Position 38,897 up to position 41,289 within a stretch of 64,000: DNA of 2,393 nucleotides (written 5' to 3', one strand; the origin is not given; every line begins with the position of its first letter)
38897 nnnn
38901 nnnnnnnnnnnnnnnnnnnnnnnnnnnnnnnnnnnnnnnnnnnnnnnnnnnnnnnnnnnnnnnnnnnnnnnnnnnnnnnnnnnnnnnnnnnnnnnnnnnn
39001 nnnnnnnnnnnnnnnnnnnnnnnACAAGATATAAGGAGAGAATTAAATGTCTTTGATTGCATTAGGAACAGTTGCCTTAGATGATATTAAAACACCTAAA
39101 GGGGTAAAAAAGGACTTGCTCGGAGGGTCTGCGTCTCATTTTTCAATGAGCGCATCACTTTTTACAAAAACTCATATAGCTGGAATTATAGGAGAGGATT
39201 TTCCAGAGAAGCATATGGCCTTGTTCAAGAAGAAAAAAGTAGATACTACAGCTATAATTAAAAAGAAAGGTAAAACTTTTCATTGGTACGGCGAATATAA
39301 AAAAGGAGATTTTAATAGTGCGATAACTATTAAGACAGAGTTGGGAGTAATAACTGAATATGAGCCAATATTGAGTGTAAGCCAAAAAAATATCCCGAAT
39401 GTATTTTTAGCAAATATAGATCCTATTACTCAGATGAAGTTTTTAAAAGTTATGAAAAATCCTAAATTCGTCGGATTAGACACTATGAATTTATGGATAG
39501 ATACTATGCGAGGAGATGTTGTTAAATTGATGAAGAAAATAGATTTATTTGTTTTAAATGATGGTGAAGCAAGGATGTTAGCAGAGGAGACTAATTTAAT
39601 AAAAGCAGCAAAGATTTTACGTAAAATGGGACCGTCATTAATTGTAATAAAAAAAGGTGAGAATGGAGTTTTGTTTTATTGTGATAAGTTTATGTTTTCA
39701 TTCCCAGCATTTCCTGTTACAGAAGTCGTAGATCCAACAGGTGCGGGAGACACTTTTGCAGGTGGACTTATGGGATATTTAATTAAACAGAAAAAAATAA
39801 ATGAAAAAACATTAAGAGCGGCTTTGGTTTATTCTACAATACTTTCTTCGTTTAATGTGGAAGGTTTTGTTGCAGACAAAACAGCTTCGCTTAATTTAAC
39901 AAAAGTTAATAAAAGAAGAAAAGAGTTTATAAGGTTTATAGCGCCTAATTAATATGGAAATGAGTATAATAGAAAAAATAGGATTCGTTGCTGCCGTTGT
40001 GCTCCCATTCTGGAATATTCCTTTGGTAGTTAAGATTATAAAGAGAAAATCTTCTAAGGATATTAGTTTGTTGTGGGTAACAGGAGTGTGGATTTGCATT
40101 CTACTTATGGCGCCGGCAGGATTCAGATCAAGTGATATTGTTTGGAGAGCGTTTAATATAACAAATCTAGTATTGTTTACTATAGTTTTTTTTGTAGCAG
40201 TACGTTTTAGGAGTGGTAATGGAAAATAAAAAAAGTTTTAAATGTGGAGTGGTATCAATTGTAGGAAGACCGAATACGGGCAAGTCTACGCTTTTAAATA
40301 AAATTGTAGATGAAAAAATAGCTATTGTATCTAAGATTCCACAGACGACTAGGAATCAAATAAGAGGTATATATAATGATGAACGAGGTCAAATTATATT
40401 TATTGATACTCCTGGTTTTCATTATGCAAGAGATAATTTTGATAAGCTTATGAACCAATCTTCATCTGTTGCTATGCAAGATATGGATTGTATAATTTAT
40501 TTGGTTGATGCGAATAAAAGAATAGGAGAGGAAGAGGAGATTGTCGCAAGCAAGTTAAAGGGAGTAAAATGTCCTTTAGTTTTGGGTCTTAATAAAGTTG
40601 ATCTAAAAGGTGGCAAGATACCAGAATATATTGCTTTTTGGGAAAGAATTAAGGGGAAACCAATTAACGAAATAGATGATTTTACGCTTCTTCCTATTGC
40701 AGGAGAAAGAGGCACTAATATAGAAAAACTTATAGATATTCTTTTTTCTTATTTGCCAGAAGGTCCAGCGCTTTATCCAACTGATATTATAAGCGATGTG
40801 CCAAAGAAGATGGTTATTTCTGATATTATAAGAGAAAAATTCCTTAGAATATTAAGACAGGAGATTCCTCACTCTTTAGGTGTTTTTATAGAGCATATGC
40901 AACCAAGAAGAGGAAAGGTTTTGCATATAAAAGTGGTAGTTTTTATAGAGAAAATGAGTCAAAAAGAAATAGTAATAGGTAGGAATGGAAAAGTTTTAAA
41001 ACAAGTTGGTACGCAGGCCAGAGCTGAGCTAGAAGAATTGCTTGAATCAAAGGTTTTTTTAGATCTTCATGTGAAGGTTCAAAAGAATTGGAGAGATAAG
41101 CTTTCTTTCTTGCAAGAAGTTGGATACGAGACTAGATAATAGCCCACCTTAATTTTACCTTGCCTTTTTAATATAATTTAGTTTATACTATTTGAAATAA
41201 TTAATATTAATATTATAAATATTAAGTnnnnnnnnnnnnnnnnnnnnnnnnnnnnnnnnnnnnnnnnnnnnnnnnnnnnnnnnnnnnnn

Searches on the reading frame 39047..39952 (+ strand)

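Call 8: search_protein_families(library=pfam, proteins=[window:39047-39952:+], max_evalue=0.001)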
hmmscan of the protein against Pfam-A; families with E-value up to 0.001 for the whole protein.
window:39047-39952:+ (301 aa): 2 families
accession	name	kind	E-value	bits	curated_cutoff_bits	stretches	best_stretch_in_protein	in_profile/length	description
PF00294.29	PfkB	-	4e-24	85.9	25.8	1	16-259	27-283/302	pfkB family carbohydrate kinase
PF08543.17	Phos_pyr_kin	-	0.0004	20.3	27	1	139-258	93-224/246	Phosphomethylpyrimidine kinase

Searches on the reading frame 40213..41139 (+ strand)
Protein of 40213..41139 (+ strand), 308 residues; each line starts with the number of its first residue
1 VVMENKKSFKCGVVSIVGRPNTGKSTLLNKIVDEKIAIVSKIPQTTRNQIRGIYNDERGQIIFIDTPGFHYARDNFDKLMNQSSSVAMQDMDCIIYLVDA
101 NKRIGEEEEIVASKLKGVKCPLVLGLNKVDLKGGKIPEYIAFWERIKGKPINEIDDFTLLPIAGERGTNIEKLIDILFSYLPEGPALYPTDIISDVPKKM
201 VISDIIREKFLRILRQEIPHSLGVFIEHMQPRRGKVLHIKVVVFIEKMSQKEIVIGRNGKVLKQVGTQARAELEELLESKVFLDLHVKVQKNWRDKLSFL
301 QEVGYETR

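Call 8: search_protein_families(library=pfam, proteins=[window:40213-41139:+], max_evalue=0.001)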
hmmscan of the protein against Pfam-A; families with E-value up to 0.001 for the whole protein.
window:40213-41139:+ (308 aa): 8 families
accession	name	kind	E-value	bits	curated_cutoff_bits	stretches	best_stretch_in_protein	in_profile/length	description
PF01926.29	MMR_HSR1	-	1.2e-24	87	21.9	1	14-128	2-113/113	50S ribosome-binding GTPase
PF07650.23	KH_2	-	2.2e-15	56.7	22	1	217-294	1-78/78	KH domain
PF00009.33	GTP_EFTU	-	1.1e-13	51.7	26.5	1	14-182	6-187/188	Elongation factor Tu GTP binding domain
PF02421.24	FeoB_N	-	4.6e-11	42.9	27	1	14-131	3-117/156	Ferrous iron transport protein B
PF00350.29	Dynamin_N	-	2.8e-09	37.6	27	1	14-47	1-34/168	Dynamin family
PF04548.22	AIG1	-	4.4e-06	26.6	27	1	16-117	5-109/212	AIG1 family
PF02492.25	cobW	-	4.4e-05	23.6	20.7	0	48-132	72-156/180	CobW/HypB/UreG, nucleotide-binding domain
PF20720.3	nSTAND3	-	0.00074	19.7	27.2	0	10-65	16-72/155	Novel STAND NTPase 3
